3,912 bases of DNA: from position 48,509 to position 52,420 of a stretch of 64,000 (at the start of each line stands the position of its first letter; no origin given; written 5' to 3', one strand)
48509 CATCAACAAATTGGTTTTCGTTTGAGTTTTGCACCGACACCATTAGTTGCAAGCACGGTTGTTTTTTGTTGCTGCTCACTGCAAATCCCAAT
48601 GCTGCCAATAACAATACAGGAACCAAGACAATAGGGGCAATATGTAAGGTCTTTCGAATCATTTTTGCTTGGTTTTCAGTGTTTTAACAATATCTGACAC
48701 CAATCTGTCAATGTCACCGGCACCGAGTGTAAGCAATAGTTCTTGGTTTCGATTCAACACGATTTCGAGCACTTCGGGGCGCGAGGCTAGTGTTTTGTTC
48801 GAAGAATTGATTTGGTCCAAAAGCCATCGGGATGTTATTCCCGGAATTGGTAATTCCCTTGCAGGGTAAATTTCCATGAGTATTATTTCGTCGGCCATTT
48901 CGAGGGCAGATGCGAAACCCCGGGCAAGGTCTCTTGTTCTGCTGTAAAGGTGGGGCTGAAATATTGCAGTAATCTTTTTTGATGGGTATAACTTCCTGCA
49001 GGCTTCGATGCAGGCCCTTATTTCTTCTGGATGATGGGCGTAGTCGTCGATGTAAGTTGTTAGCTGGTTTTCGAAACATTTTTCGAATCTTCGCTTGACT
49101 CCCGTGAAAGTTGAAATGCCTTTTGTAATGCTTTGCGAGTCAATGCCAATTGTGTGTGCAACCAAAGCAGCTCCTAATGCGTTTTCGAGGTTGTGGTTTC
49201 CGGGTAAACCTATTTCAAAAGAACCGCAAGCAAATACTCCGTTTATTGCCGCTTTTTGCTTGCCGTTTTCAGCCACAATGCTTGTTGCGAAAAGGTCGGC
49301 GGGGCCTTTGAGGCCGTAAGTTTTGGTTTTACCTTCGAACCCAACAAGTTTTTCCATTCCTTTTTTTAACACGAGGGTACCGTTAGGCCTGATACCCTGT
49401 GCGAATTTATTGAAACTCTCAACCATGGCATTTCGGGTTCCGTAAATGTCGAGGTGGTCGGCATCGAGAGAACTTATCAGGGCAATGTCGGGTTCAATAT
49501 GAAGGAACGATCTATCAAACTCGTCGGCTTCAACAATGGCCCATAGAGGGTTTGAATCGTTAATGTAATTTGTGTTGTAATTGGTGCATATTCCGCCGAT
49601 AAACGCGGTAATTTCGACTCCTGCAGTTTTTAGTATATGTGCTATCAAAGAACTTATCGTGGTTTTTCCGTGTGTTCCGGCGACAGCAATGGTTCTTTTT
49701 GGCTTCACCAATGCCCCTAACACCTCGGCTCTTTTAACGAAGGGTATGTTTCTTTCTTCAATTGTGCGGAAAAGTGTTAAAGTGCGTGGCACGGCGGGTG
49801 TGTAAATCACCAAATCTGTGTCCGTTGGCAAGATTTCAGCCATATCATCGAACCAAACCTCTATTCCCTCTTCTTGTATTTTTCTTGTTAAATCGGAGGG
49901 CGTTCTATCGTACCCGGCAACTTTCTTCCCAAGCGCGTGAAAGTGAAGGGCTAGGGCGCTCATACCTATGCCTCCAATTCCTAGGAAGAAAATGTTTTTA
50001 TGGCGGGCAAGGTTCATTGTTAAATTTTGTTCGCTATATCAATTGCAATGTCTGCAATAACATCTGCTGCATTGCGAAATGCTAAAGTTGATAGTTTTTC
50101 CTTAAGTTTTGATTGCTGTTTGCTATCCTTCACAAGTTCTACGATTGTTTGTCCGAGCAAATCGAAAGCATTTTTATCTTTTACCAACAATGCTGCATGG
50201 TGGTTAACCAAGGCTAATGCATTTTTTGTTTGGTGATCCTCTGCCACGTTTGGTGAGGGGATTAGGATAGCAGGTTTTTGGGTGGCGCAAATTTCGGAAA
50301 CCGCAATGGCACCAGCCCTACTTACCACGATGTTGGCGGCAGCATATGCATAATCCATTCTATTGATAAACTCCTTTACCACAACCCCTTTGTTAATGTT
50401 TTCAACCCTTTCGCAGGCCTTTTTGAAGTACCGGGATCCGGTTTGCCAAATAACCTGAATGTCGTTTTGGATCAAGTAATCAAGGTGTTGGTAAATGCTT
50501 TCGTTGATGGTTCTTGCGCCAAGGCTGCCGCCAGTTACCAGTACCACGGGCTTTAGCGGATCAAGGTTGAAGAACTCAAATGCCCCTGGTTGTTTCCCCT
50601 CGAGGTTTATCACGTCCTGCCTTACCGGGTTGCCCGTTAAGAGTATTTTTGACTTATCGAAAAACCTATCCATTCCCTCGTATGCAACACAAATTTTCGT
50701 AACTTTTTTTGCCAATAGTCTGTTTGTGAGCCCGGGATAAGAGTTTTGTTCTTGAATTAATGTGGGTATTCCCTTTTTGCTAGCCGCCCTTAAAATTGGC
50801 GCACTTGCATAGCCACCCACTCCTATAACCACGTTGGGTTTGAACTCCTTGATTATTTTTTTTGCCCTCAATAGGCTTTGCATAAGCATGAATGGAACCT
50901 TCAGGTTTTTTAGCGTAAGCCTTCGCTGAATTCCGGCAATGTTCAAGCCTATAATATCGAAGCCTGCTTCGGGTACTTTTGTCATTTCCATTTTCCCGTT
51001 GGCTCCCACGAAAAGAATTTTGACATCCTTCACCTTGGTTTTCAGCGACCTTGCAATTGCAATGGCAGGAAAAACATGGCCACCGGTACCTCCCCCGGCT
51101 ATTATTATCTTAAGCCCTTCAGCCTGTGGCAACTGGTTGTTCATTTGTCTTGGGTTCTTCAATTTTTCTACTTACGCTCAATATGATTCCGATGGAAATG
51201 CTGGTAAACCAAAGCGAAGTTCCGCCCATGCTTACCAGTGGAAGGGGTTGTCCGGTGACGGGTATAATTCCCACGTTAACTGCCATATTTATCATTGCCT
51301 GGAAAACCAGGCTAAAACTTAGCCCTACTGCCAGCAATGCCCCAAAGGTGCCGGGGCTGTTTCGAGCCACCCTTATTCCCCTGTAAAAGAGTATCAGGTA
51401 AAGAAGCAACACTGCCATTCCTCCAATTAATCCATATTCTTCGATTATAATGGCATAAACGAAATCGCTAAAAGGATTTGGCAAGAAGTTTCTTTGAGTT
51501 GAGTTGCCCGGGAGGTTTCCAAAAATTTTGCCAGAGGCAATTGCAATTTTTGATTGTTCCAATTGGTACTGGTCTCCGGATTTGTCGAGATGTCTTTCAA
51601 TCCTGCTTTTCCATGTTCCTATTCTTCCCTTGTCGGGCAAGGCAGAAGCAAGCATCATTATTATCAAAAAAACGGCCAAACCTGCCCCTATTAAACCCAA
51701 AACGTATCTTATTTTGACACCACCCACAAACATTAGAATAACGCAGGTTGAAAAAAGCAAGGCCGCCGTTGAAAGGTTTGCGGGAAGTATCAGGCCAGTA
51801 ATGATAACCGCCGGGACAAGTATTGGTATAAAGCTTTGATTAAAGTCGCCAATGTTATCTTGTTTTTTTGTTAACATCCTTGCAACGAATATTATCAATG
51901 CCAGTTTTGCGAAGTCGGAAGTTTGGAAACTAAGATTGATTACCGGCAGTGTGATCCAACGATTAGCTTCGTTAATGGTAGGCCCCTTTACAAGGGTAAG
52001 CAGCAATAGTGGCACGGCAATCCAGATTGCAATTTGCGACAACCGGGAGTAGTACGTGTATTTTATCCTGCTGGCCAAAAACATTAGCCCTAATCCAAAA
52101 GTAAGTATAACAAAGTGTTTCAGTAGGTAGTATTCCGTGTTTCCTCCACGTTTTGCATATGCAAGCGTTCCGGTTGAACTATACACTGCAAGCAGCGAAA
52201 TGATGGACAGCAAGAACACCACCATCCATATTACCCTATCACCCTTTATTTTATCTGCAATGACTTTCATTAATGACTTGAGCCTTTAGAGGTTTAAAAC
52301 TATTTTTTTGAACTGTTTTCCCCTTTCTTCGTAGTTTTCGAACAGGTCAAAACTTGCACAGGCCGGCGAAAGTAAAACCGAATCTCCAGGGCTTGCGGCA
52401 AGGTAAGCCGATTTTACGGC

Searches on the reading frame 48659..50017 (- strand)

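Call 3: search_protein_families(library=pfam, proteins=[window:48659-50017:-], max_evalue=0.01)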
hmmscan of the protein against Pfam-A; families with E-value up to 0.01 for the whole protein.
window:48659-50017:- (452 aa): 3 families
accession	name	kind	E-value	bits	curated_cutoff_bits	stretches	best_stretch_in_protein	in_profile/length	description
PF08245.18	Mur_ligase_M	-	1.3e-22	81.2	24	1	112-287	1-200/200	Mur ligase middle domain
PF02875.26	Mur_ligase_C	-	2.1e-16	61.3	28.4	1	309-434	1-127/127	Mur ligase, glutamate ligase domain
PF01225.30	Mur_ligase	-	4.8e-16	59.3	21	1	9-107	2-94/95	Mur ligase family, catalytic domain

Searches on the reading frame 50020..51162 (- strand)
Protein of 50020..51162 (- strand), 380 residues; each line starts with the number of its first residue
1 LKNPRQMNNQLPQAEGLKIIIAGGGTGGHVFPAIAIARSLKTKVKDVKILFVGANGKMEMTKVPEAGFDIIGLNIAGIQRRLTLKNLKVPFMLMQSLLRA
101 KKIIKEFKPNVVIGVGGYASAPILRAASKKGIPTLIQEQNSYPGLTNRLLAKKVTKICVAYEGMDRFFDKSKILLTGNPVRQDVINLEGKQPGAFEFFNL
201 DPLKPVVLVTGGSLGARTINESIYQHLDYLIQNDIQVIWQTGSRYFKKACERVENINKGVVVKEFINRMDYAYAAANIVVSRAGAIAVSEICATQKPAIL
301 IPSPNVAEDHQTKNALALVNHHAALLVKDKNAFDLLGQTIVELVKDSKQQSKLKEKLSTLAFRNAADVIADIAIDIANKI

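Call 43: search_protein_families(library=pfam, proteins=[window:50020-51162:-], max_evalue=0.0001)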
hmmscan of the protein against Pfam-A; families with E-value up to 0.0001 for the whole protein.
window:50020-51162:- (380 aa): 2 families
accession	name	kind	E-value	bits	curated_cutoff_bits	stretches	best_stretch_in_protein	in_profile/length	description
PF04101.22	Glyco_tran_28_C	-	5.9e-36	124.5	22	1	206-367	1-164/166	Glycosyltransferase family 28 C-terminal domain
PF03033.26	Glyco_transf_28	-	7.1e-36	123.8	26.2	1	19-158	1-138/139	Glycosyltransferase family 28 N-terminal domain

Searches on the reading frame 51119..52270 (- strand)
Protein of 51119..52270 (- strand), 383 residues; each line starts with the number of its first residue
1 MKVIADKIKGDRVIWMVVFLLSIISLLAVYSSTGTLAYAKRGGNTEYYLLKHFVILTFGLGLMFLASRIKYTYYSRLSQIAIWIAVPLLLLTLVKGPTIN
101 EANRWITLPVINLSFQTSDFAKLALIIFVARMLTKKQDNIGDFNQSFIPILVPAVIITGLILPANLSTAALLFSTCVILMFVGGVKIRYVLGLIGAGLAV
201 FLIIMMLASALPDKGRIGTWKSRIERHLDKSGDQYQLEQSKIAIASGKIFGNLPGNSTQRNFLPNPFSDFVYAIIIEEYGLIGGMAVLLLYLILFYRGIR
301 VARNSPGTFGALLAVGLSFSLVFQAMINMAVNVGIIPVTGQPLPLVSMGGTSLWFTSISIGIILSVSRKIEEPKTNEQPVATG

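Call 3: search_protein_families(library=pfam, proteins=[window:51119-52270:-], max_evalue=0.01)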
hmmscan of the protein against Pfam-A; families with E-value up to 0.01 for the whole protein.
window:51119-52270:- (383 aa): 1 family
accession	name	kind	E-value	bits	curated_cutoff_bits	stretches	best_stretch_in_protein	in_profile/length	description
PF01098.24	FTSW_RODA_SPOVE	-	3.2e-78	263.6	26.4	1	12-369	2-353/356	Cell cycle protein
